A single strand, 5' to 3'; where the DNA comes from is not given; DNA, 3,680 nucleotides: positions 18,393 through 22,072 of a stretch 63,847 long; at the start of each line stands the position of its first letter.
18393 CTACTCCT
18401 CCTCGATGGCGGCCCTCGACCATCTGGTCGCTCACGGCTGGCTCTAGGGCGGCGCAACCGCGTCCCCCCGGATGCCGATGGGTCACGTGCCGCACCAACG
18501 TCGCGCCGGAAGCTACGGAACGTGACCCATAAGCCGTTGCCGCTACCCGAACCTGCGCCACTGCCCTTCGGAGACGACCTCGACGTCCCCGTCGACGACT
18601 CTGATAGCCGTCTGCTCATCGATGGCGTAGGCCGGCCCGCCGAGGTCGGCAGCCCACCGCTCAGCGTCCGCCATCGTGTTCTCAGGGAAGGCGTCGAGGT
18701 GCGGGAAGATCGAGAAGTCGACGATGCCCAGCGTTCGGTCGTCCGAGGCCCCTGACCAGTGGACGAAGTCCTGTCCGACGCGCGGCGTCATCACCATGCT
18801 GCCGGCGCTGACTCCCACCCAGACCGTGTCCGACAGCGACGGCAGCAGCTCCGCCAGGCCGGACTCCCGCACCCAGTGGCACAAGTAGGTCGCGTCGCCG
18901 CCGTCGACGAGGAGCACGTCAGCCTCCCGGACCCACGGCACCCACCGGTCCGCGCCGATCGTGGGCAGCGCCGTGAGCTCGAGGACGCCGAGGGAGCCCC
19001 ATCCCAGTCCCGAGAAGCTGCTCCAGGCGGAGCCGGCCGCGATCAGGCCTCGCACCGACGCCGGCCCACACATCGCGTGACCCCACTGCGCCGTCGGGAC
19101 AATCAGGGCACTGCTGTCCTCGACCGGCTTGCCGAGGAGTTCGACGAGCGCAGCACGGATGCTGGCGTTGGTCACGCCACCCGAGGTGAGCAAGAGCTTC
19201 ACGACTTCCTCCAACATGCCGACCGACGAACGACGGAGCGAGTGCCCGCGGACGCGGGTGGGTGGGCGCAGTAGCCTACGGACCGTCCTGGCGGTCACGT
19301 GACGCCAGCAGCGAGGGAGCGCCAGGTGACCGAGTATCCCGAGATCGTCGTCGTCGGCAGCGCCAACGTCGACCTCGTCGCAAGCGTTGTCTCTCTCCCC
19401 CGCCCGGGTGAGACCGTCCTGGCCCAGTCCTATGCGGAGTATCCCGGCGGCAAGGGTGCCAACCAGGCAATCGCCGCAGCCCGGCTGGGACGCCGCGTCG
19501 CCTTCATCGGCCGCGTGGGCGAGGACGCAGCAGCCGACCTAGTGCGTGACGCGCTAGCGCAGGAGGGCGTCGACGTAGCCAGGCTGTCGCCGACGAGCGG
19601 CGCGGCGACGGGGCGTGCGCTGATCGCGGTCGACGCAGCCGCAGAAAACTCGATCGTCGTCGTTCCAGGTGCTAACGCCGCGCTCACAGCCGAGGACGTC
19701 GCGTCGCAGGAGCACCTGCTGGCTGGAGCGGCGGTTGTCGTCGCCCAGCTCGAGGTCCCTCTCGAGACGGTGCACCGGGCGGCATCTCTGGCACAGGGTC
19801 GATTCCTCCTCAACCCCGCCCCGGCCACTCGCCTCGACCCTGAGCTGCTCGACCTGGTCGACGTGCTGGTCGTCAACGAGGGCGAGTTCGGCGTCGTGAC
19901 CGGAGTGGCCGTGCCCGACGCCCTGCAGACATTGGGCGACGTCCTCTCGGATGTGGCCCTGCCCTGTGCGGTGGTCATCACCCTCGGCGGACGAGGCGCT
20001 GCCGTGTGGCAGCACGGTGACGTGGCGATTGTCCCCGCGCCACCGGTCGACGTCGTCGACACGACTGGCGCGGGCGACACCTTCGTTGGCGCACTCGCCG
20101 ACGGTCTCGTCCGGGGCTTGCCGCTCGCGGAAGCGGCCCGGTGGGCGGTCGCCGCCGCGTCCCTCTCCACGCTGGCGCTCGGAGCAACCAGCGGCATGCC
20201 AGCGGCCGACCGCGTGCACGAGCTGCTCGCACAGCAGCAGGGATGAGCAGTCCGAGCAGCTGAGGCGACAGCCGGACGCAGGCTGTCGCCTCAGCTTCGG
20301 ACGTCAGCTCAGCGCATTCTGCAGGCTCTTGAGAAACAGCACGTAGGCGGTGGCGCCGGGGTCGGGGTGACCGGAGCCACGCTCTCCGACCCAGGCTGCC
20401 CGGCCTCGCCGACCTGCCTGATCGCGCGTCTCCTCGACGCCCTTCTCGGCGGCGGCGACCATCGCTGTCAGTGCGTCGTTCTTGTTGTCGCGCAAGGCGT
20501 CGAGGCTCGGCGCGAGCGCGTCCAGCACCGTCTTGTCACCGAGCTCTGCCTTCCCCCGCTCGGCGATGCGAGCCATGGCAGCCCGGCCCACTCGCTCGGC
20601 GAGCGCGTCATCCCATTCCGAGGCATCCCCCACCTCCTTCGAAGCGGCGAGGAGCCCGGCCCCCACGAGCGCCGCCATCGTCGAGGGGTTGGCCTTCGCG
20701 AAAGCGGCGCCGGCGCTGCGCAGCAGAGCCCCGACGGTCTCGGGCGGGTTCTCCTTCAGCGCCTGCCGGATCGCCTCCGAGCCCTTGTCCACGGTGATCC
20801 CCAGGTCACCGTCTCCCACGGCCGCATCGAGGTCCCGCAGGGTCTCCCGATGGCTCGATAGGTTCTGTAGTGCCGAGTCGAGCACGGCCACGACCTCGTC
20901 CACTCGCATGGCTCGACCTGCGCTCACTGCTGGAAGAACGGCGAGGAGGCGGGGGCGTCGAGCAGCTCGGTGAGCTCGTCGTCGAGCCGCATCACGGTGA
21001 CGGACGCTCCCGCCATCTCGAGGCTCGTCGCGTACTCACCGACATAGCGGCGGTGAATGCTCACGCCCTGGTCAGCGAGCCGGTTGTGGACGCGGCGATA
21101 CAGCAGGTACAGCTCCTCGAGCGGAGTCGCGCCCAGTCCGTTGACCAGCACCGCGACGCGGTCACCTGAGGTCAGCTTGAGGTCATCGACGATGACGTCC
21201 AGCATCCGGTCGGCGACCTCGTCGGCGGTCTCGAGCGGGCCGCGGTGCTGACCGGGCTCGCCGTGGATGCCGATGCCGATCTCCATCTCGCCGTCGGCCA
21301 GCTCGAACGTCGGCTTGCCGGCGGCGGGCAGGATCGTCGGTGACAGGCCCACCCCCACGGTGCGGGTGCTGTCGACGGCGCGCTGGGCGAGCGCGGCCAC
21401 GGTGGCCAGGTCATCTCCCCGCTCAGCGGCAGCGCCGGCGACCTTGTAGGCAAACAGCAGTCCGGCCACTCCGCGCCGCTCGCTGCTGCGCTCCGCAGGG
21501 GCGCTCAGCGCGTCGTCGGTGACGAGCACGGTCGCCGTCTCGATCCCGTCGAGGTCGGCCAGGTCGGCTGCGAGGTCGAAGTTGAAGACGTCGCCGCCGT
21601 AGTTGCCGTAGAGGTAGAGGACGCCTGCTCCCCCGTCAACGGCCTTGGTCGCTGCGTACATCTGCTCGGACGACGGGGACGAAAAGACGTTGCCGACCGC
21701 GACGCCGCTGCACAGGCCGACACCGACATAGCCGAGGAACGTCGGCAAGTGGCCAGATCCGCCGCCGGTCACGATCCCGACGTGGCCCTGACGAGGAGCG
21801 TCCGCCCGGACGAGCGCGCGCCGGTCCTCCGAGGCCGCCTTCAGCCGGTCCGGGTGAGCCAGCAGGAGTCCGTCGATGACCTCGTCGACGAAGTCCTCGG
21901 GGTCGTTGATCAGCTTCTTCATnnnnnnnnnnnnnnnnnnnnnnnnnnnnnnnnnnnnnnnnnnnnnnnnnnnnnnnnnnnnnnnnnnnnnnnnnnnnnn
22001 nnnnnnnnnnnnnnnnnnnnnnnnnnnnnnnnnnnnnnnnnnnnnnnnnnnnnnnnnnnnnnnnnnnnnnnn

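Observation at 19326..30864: Import-coupled DHAP-shunt locus for 5-deoxyribose/5-methylthioribose in an actinobacterium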

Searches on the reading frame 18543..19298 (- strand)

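Call 9: search_protein_families(library=ncbifam, proteins=[window:18543-19298:-])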
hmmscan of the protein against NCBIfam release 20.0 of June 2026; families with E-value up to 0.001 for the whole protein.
window:18543-19298:- (251 aa): 1 family
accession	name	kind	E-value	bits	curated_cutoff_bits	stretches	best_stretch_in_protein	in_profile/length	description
NF003642.0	PRK05282.1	equivalog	0.00021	20.9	156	1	121-202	75-160/233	dipeptidase PepE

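Call 10: search_protein_families(library=pfam, proteins=[window:18543-19298:-])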
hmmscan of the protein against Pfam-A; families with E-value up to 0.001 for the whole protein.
window:18543-19298:- (251 aa): 1 family
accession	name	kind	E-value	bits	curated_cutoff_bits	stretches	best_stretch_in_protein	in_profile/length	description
PF03575.23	Peptidase_S51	-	6.2e-17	62.4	23.9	1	35-241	1-205/206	Peptidase family S51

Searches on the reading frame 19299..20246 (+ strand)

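Call 7: search_protein_families(library=pfam, proteins=[window:19299-20246:+])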
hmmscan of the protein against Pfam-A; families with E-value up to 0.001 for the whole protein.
window:19299-20246:+ (315 aa): 2 families
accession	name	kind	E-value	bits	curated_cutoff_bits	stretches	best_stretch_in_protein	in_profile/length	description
PF00294.29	PfkB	-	1e-62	212.6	25.8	1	15-302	3-301/302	pfkB family carbohydrate kinase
PF08543.17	Phos_pyr_kin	-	5.3e-06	26.4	27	1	166-285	99-226/246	Phosphomethylpyrimidine kinase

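Call 8: search_protein_families(library=ncbifam, proteins=[window:19299-20246:+])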
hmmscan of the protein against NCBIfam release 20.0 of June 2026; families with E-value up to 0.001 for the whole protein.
window:19299-20246:+ (315 aa): 24 families
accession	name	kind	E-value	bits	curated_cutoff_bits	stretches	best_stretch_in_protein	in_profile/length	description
TIGR02152.1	D_ribokin_bact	equivalog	1.7e-88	296.8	299.65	1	16-307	1-297/298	ribokinase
NF008353.0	PRK11142.1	equivalog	2.6e-78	263.6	341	1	15-313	4-306/307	ribokinase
TIGR04382.1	myo_inos_iolC_N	equivalog_domain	1.1e-35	123.4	300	2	182-309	184-308/309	5-dehydro-2-deoxygluconokinase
NF006957.1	PRK09434.1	equivalog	1.5e-27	96.9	450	2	42-136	19-115/302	fructokinase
NF053626.1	RibKinHalex1628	equivalog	3.2e-23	82.7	330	1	15-311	3-292/293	ATP-dependent ribose-1-phosphate kinase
NF041134.1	R1P_kin_Thcocales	equivalog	7.5e-22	78.1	500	1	15-308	2-280/291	ADP-dependent ribose-1-phosphate kinase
NF047869.1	myo_kin_aldol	exception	3.7e-20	71.8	600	2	15-165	8-155/586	bifunctional 5-dehydro-2-deoxygluconokinase/5-dehydro-2-deoxyphosphogluconate aldolase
TIGR03168.1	1-PFK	subfamily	9.8e-20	70.7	216.4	2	224-311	215-300/305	hexose kinase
NF040938.1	KDG_KDGal_kin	equivalog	2e-18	66.6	400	1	50-311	30-304/305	bifunctional 2-dehydro-3-deoxygluconokinase/2-dehydro-3-deoxygalactonokinase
TIGR02198.1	rfaE_dom_I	equivalog_domain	3e-18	66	345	2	188-297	192-303/315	D-glycero-beta-D-manno-heptose-7-phosphate kinase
TIGR03828.1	pfkB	equivalog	5.3e-18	65.1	292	2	224-311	215-300/305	1-phosphofructokinase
NF007321.0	PRK09813.1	equivalog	6.7e-16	58.5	247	2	43-103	17-77/261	fructoselysine 6-kinase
NF041332.1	KDG_KDGal_kin_Halo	equivalog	1.8e-14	53.9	440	1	170-293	173-294/320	bifunctional 2-dehydro-3-deoxygluconokinase/2-dehydro-3-deoxygalactonokinase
NF049991.1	TagKinase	equivalog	3.8e-14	52.2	420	2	182-313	190-318/321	tagatose kinase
NF008454.0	PRK11316.1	equivalog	1.7e-13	50.1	521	2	189-298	191-302/475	bifunctional D-glycero-beta-D-manno-heptose-7-phosphate kinase/D-glycero-beta-D-manno-heptose 1-phosphate adenylyltransferase HldE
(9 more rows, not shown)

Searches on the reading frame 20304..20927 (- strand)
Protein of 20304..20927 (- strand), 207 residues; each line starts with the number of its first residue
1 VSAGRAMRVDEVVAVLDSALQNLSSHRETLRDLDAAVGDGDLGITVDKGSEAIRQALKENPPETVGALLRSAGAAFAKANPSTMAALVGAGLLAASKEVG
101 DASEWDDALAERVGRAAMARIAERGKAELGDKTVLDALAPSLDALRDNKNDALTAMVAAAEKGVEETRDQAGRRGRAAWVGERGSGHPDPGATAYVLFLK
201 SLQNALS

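Call 7: search_protein_families(library=pfam, proteins=[window:20304-20927:-])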
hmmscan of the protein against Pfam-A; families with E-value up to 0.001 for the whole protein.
window:20304-20927:- (207 aa): 1 family
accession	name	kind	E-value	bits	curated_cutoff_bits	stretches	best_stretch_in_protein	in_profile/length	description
PF02734.22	Dak2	-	1.8e-39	135.9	27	1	36-203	1-173/174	DAK2 domain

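Call 8: search_protein_families(library=ncbifam, proteins=[window:20304-20927:-])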
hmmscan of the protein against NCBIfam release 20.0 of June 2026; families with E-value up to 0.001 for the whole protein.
window:20304-20927:- (207 aa): 3 families
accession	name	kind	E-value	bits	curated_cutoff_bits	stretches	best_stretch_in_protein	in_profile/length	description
NF011049.0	PRK14479.1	subfamily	4.6e-44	150.9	492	1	5-206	357-566/568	dihydroxyacetone kinase family protein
TIGR02365.1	dha_L_ycgS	equivalog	1.8e-38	132.2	138.3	1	14-202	3-194/196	dihydroxyacetone kinase subunit DhaL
TIGR02361.1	dak_ATP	equivalog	1.2e-29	103.4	574.95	1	8-202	381-582/583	glycerone kinase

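Call 72: search_solved_structures(query=window:20304-20927:-, max_evalue=1e-8)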
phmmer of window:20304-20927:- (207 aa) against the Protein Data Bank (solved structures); distinct sequences matched with E-value up to 1e-8: 6.
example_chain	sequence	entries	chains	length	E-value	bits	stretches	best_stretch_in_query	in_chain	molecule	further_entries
3pnl_B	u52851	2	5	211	3.4e-19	73.1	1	22-202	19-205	PTS-dependent dihydroxyacetone kinase, ADP-binding subunit dhaL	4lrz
2btd_A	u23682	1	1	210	3.7e-19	73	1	23-202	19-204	PTS-DEPENDENT DIHYDROXYACETONE KINASE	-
3cr3_A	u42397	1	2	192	5.6e-14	56.2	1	9-199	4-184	PTS-dependent dihydroxyacetone kinase, ADP-binding subunit dhaL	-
1un9_A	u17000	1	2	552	9.9e-10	42.3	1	12-203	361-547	DIHYDROXYACETONE KINASE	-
1un8_A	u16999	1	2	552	3.6e-09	40.5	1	12-203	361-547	DIHYDROXYACETONE KINASE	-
26vk_A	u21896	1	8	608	9.7e-09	39.1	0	15-202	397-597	Dihydroxyacetone kinase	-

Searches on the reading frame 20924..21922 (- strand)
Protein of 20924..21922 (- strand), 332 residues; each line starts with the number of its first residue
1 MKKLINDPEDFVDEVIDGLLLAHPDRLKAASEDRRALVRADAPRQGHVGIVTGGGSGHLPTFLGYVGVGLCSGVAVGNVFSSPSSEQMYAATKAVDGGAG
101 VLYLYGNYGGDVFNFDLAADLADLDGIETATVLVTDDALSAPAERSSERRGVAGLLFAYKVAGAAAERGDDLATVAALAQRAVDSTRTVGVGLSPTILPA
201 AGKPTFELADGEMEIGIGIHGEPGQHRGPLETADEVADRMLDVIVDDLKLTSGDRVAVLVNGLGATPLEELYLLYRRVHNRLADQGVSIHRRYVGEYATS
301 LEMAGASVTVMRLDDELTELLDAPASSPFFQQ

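Call 7: search_protein_families(library=pfam, proteins=[window:20924-21922:-])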
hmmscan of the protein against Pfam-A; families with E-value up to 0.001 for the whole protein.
window:20924-21922:- (332 aa): 1 family
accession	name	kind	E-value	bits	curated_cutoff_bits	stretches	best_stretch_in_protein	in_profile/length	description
PF02733.22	Dak1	-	1.4e-119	399.1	31.4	1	18-328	2-312/313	Dak1 domain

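Call 8: search_protein_families(library=ncbifam, proteins=[window:20924-21922:-])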
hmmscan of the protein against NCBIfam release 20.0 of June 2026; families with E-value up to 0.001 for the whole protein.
window:20924-21922:- (332 aa): 4 families
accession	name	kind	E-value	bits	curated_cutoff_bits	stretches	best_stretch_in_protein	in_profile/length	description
NF011049.0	PRK14479.1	subfamily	2.3e-135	452.3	492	1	1-332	1-329/568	dihydroxyacetone kinase family protein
TIGR02363.1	dhaK1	equivalog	6.6e-119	396.8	406.25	1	1-328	1-327/329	dihydroxyacetone kinase subunit DhaK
TIGR02361.1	dak_ATP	equivalog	9.2e-81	272.2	574.95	1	2-328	1-341/583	glycerone kinase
TIGR02362.1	dhaK1b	equivalog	6.9e-62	209.4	413.25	1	3-316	1-311/326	DhaKLM operon coactivator DhaQ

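Call 26: find_homologous_proteins(query=window:20924-21922:-, max_evalue=1e-40)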
Query window:20924-21922:- (332 aa): 7994 proteins with E <= 1e-40 among 8000 candidates; the best 120 are listed.
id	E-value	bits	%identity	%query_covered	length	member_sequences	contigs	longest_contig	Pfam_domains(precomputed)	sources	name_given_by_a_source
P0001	2.7e-210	715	100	100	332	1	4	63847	PF02733.23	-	-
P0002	4.8e-197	672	94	100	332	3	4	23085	PF02733.23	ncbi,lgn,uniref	ncbi:MAG: dihydroxyacetone kinase subunit DhaK [Intrasporangium sp.]|uniref:dihydroxyacetone kinase 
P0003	6.7e-182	622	86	100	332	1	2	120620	PF02733.23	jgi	-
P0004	3.3e-181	620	86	100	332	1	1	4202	PF02733.23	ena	-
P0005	1.4e-180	618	85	100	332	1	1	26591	PF02733.23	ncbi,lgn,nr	ncbi:MAG: dihydroxyacetone kinase subunit DhaK [Actinomycetota bacterium]|nr:dihydroxyacetone kinase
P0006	1.4e-178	611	84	100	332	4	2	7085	PF02733.23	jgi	jgi:dihydroxyacetone kinase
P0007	2.5e-178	610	83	100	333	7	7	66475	PF02733.23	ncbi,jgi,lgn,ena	-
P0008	2.9e-178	610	84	100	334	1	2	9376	PF02733.23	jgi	jgi:dihydroxyacetone kinase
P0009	2.9e-178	610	84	100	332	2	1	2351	PF02733.23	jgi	-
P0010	5.5e-178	609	84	100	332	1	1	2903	PF02733.23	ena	-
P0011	5.9e-178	609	83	100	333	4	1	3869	PF02733.23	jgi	jgi:dihydroxyacetone kinase-like protein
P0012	9.3e-178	608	84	100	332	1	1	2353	PF02733.23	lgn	-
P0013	1.8e-177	607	85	100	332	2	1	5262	PF02733.23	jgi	-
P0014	2.1e-177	607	84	100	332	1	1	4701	PF02733.23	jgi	-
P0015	2.2e-177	607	84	100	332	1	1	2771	PF02733.23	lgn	-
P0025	2.3e-175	601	83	100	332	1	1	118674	PF02733.23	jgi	jgi:phosphoenolpyruvate---glycerone phosphotransferase subunit DhaK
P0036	9.6e-170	582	81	100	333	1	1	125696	PF02733.23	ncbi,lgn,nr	ncbi:MAG: dhaK [Blastococcus sp.]|nr:dhaK [Blastococcus sp.]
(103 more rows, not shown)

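Call 27: find_encoding_contigs(protein=P0003, flank=10000, max_places=2)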
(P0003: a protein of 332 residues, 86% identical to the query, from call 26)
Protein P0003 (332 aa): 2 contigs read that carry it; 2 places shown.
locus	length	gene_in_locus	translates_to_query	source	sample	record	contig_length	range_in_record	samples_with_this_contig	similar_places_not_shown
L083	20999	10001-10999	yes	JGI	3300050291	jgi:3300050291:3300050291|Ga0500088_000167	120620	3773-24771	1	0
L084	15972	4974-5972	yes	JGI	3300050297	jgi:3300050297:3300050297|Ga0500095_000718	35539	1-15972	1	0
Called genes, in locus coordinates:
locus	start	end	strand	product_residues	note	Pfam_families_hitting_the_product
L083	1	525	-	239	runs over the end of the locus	PF01177:Asp_Glu_race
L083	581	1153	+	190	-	-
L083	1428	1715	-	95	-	-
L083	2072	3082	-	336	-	PF08240:ADH_N, PF00107:ADH_zinc_N, PF13602:ADH_zinc_N_2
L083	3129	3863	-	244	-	PF00392:GntR, PF14502:HTH_41 (faint), PF07702:UTRA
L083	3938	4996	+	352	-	PF01008:IF-2B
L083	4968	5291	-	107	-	-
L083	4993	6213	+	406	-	PF00532:Peripla_BP_1, PF13407:Peripla_BP_4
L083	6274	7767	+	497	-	PF00005:ABC_tran, PF13304:AAA_21 (faint), PF00005:ABC_tran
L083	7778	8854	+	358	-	PF02653:BPD_transp_2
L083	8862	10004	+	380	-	PF01636:APH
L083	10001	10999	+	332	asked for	PF02733:Dak1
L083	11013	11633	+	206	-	PF02734:Dak2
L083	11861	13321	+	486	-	PF01078:Mg_chelatase (faint), PF05496:RuvB_N, PF00158:Sigma54_activat (faint), PF00004:AAA, PF07728:AAA_5, PF13173:AAA_14 (weak), PF16193:AAA_assoc_2, PF12002:MgsA_C, +3 more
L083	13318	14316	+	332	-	PF08240:ADH_N, PF00107:ADH_zinc_N, PF13602:ADH_zinc_N_2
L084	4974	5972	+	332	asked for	PF02733:Dak1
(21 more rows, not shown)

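Call 28: find_encoding_contigs(protein=P0036, flank=10000, max_places=2)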
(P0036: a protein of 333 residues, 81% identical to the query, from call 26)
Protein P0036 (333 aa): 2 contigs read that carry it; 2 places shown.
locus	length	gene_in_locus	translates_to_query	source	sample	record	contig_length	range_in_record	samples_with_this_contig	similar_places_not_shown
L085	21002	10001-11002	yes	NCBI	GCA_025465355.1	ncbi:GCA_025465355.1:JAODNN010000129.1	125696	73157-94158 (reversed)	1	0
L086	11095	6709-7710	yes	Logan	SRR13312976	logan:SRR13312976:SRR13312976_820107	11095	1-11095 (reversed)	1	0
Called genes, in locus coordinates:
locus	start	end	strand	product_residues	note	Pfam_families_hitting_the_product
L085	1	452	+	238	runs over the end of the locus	PF04307:YdjM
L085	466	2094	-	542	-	PF00717:Peptidase_S24 (weak), PF10502:Peptidase_S26 (weak), PF00390:malic, PF00208:ELFV_dehydrog (faint), PF03949:Malic_M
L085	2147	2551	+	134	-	PF09055:Sod_Ni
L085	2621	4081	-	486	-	PF00370:FGGY_N, PF02782:FGGY_C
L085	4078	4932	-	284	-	PF00392:GntR (faint), PF08220:HTH_DeoR, PF25212:HVO_A0114 (weak), PF00455:DeoRC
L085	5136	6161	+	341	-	PF00532:Peripla_BP_1 (weak), PF13407:Peripla_BP_4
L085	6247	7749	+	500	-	PF00005:ABC_tran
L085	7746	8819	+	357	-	PF02653:BPD_transp_2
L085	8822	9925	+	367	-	PF02653:BPD_transp_2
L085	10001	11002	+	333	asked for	PF02733:Dak1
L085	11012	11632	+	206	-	PF02734:Dak2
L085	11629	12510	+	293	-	PF02826:2-Hacid_dh_C (weak), PF03435:Sacchrp_dh_NADP (faint), PF03446:NAD_binding_2, PF03807:F420_oxidored (weak), PF14833:NAD_binding_11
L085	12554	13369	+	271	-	PF03437:BtpA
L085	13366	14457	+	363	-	PF02073:Peptidase_M29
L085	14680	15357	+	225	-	PF02666:PS_Dcarbxylase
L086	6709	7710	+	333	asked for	PF02733:Dak1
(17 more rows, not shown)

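Call 29: find_encoding_contigs(protein=P0025, flank=10000, max_places=2)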
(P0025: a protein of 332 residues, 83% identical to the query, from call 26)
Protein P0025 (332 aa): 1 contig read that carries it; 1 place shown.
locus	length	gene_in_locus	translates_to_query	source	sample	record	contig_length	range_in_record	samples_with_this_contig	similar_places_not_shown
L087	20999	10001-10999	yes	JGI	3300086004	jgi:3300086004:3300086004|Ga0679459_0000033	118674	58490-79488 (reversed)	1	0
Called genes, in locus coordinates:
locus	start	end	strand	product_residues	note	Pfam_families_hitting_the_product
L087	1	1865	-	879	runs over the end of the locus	PF01326:PPDK_N, PF27448:Rph_4th, PF00391:PEP-utilizers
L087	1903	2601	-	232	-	PF00440:TetR_N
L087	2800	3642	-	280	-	PF13489:Methyltransf_23, PF13847:Methyltransf_31 (weak), PF08241:Methyltransf_11, PF08242:Methyltransf_12, PF13649:Methyltransf_25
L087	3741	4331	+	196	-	PF00440:TetR_N (weak)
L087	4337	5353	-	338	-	PF08240:ADH_N, PF00107:ADH_zinc_N, PF13602:ADH_zinc_N_2 (weak)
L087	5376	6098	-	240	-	PF00392:GntR, PF14502:HTH_41 (weak), PF07702:UTRA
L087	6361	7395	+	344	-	PF00532:Peripla_BP_1, PF13407:Peripla_BP_4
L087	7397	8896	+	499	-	PF00005:ABC_tran, PF13304:AAA_21 (faint), PF00005:ABC_tran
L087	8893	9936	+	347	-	PF02653:BPD_transp_2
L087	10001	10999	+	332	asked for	PF02733:Dak1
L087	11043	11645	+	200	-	PF02734:Dak2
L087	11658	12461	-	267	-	PF00378:ECH_1, PF16113:ECH_2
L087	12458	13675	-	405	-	PF02515:CoA_transf_3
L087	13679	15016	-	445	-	PF03600:CitMHS, PF07158:MatC_N, PF03600:CitMHS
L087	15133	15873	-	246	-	PF09339:HTH_IclR, PF12802:MarR_2 (weak), PF01614:IclR_C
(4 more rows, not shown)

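Call 71: search_solved_structures(query=window:20924-21922:-, max_evalue=1e-20)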
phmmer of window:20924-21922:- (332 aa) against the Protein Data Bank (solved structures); distinct sequences matched with E-value up to 1e-20: 12.
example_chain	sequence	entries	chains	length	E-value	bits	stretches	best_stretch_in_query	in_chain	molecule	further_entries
4lrx_A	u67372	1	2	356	1.2e-83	284.3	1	1-245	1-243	PTS-dependent dihydroxyacetone kinase, dihydroxyacetone-binding subunit DhaK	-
1oi2_A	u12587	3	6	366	1.4e-83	284.1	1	1-245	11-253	HYPOTHETICAL PROTEIN YCGT | DIHYDROXYACETONE KINASE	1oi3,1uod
4lry_A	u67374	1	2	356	3.1e-83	282.9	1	1-245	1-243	PTS-dependent dihydroxyacetone kinase, dihydroxyacetone-binding subunit DhaK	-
3pnk_A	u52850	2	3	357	4.2e-83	282.5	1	2-245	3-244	PTS-dependent dihydroxyacetone kinase, dihydroxyacetone-binding subunit dhaK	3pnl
1uoe_A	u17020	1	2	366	1.3e-82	280.9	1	1-245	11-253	DIHYDROXYACETONE KINASE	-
3pno_A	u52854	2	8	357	3.9e-82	279.4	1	2-245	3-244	PTS-dependent dihydroxyacetone kinase, dihydroxyacetone-binding subunit dhaK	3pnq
3pnm_A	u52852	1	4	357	1.3e-81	277.6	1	2-245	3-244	PTS-dependent dihydroxyacetone kinase, dihydroxyacetone-binding subunit dhaK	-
3ct4_A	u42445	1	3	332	4.9e-75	256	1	2-316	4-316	PTS-dependent dihydroxyacetone kinase, dihydroxyacetone-binding subunit dhaK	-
1un8_A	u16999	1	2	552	1.6e-46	162.3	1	6-320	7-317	DIHYDROXYACETONE KINASE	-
1un9_A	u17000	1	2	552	1.7e-46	162.3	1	6-320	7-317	DIHYDROXYACETONE KINASE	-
2iu4_A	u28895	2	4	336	3.6e-42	148.1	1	6-324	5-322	DIHYDROXYACETONE KINASE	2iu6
26vk_A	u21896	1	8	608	2.9e-37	131.9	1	16-328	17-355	Dihydroxyacetone kinase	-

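Call 88: search_solved_structures(query=window:20924-21922:-, max_evalue=1e-80, show_alignments=1)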
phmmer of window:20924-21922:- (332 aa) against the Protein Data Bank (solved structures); distinct sequences matched with E-value up to 1e-80: 7.
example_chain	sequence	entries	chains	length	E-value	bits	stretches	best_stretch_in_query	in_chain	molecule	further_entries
4lrx_A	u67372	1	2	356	1.2e-83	284.3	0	1-245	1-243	PTS-dependent dihydroxyacetone kinase, dihydroxyacetone-binding subunit DhaK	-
1oi2_A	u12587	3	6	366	1.4e-83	284.1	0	1-245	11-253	HYPOTHETICAL PROTEIN YCGT | DIHYDROXYACETONE KINASE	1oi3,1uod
4lry_A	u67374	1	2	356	3.1e-83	282.9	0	1-245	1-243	PTS-dependent dihydroxyacetone kinase, dihydroxyacetone-binding subunit DhaK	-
3pnk_A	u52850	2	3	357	4.2e-83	282.5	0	2-245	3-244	PTS-dependent dihydroxyacetone kinase, dihydroxyacetone-binding subunit dhaK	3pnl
1uoe_A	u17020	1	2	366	1.3e-82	280.9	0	1-245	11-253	DIHYDROXYACETONE KINASE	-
3pno_A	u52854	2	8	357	3.9e-82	279.4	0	2-245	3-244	PTS-dependent dihydroxyacetone kinase, dihydroxyacetone-binding subunit dhaK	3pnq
3pnm_A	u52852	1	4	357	1.3e-81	277.6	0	2-245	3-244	PTS-dependent dihydroxyacetone kinase, dihydroxyacetone-binding subunit dhaK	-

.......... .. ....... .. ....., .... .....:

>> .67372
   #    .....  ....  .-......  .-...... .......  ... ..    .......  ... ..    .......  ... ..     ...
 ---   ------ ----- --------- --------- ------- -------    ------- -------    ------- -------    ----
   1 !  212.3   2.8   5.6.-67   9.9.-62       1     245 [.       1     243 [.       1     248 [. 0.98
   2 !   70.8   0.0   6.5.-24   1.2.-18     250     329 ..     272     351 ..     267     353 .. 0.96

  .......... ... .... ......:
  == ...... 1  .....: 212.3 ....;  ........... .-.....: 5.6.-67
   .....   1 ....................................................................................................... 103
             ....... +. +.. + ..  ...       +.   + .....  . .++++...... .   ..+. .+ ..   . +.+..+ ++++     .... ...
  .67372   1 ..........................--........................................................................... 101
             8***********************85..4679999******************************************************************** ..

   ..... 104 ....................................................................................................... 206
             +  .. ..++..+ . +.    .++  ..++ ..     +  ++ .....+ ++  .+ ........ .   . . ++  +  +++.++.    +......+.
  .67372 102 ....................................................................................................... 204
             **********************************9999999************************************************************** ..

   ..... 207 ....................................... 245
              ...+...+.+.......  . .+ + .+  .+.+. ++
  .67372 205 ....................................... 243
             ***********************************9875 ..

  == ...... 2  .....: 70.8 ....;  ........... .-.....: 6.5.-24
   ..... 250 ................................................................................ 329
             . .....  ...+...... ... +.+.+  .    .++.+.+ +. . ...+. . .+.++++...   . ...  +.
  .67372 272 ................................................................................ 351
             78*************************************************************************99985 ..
